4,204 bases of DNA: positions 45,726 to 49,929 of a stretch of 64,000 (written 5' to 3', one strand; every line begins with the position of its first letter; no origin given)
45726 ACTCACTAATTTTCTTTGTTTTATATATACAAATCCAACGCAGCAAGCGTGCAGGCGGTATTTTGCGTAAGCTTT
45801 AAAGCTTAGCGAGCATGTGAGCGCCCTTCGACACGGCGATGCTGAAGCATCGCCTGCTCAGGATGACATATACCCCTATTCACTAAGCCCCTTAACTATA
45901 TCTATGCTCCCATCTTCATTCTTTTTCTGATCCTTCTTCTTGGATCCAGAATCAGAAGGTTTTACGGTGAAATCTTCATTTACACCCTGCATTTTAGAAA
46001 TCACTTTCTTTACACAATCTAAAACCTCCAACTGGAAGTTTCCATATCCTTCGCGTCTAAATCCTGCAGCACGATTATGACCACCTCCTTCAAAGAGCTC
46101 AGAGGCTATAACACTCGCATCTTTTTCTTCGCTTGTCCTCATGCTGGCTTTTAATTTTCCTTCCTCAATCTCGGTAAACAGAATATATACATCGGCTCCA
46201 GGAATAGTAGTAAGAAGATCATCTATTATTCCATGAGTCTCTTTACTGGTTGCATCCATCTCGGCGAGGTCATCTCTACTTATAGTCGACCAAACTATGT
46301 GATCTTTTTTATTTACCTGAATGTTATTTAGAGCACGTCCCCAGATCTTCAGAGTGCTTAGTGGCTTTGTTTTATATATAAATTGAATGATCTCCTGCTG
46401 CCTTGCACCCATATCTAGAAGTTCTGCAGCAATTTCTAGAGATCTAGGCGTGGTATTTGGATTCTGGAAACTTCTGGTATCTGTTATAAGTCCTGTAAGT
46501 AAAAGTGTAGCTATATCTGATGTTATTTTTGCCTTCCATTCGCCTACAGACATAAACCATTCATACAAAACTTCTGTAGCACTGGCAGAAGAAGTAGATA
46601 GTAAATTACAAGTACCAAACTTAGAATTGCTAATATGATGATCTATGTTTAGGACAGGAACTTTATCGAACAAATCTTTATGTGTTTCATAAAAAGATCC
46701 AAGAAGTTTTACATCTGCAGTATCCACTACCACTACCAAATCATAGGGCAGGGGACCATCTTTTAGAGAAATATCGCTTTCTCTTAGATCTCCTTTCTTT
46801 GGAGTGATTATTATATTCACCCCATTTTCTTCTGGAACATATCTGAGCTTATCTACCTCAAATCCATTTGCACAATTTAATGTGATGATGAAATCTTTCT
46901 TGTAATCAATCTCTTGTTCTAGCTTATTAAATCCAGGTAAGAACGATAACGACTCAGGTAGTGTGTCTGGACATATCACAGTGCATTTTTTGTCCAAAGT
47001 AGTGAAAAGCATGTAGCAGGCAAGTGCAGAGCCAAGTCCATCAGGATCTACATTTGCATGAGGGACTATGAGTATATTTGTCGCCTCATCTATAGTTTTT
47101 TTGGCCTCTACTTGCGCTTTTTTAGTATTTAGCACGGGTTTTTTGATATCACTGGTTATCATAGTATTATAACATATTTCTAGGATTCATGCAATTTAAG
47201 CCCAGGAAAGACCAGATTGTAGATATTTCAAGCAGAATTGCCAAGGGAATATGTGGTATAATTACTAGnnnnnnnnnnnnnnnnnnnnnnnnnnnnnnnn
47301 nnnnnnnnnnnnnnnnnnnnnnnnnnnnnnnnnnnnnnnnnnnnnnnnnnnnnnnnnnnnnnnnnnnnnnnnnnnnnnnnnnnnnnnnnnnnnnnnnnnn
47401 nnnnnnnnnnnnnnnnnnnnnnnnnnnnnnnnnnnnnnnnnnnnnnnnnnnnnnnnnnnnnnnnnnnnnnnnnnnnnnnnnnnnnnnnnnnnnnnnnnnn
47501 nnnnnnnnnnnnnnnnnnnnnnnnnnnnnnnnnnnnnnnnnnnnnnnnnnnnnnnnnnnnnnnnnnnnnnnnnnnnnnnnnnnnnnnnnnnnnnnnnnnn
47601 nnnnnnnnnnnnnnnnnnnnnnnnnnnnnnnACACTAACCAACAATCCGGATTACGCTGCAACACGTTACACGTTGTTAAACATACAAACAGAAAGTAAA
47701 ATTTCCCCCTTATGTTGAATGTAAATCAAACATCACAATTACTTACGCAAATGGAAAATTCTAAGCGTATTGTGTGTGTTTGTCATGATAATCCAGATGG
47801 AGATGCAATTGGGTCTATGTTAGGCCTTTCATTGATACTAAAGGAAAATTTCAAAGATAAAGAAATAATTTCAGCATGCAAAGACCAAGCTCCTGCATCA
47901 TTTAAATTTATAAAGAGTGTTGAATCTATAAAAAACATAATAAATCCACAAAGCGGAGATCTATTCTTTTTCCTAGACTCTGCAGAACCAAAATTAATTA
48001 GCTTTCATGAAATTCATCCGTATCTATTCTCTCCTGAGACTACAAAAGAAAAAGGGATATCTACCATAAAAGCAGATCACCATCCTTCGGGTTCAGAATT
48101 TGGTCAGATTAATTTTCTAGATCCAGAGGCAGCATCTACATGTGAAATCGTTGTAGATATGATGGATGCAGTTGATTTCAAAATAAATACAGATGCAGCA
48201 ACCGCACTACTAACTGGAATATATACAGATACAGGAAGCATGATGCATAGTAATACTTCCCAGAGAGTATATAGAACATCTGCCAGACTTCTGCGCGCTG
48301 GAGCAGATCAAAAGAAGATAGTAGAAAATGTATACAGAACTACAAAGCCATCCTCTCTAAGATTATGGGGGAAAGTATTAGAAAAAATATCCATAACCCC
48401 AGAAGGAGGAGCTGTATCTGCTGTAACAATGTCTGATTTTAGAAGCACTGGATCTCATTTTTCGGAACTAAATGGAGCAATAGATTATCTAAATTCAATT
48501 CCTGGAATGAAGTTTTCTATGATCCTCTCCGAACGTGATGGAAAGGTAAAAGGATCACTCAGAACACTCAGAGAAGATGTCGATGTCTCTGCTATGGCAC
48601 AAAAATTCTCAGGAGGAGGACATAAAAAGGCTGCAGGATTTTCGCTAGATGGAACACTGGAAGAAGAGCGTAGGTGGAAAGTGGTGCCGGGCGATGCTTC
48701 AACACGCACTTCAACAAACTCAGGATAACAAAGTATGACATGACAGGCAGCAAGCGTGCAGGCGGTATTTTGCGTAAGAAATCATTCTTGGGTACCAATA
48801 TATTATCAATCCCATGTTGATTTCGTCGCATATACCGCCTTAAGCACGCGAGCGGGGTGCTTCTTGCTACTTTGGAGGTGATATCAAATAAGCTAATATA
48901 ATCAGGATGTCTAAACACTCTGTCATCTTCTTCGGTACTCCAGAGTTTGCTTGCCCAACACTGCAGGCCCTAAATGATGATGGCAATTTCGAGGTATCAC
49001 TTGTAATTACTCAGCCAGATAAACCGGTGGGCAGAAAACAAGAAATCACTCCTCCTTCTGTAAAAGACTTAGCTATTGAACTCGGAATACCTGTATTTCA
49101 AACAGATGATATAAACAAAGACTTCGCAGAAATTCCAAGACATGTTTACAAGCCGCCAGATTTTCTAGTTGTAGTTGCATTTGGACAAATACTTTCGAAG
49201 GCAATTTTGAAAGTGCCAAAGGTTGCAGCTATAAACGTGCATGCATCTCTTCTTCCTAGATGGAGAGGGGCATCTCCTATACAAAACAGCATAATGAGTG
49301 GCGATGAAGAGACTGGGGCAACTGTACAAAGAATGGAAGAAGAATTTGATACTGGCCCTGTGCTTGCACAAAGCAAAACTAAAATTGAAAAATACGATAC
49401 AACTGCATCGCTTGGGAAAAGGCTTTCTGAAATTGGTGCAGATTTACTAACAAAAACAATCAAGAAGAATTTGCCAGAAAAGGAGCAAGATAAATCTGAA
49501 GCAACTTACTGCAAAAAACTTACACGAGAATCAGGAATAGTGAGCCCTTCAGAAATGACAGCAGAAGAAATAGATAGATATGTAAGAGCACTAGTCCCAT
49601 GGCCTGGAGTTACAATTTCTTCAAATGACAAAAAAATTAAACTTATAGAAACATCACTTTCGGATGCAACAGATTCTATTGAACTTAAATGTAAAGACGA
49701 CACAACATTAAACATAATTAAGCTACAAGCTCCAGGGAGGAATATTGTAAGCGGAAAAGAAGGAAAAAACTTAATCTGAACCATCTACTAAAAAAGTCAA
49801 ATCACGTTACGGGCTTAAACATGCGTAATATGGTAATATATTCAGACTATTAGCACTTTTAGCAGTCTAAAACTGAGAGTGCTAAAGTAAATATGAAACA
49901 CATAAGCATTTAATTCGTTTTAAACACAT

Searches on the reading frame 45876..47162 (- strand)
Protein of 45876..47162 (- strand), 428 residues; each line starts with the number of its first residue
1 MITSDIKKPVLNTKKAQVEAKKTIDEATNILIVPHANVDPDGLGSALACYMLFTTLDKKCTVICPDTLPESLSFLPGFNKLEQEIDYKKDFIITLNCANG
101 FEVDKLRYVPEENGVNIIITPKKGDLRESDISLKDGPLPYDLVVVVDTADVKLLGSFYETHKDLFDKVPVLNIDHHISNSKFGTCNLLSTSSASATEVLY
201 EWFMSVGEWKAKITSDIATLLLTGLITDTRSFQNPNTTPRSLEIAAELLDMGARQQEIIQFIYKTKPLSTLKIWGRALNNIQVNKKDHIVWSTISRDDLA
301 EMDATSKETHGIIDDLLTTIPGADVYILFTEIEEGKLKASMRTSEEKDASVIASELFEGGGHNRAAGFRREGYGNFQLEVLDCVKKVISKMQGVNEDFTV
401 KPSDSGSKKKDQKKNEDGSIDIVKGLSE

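Call 10: search_protein_families(library=pfam, proteins=[window:45876-47162:-])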
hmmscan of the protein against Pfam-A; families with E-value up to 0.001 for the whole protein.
window:45876-47162:- (428 aa): 2 families
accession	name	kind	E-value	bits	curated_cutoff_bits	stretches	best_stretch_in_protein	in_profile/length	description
PF01368.27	DHH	-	2.5e-14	54.1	28.1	1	29-224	1-124/125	DHH family, N-terminal domain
PF02272.25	DHHA1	-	7.3e-09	36.4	25.9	1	303-376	12-89/102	DHHA1 domain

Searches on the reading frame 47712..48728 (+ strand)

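Call 10: search_protein_families(library=pfam, proteins=[window:47712-48728:+])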
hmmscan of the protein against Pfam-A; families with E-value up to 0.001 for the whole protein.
window:47712-48728:+ (338 aa): 2 families
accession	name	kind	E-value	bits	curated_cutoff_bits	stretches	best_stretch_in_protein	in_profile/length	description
PF01368.27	DHH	-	2e-17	64.1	28.1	1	19-170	1-125/125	DHH family, N-terminal domain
PF02272.25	DHHA1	-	1.3e-11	45.3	25.9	1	245-314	10-85/102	DHHA1 domain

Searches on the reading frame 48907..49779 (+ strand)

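Call 10: search_protein_families(library=pfam, proteins=[window:48907-49779:+])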
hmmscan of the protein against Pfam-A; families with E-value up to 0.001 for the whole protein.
window:48907-49779:+ (290 aa): 2 families
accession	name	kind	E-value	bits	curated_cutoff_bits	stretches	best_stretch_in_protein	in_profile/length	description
PF00551.24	Formyl_trans_N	-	9.5e-37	126.9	26.1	1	6-184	5-180/181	Formyl transferase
PF02911.23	Formyl_trans_C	-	2.5e-10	40.9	21.1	1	204-285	1-94/100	Formyl transferase, C-terminal domain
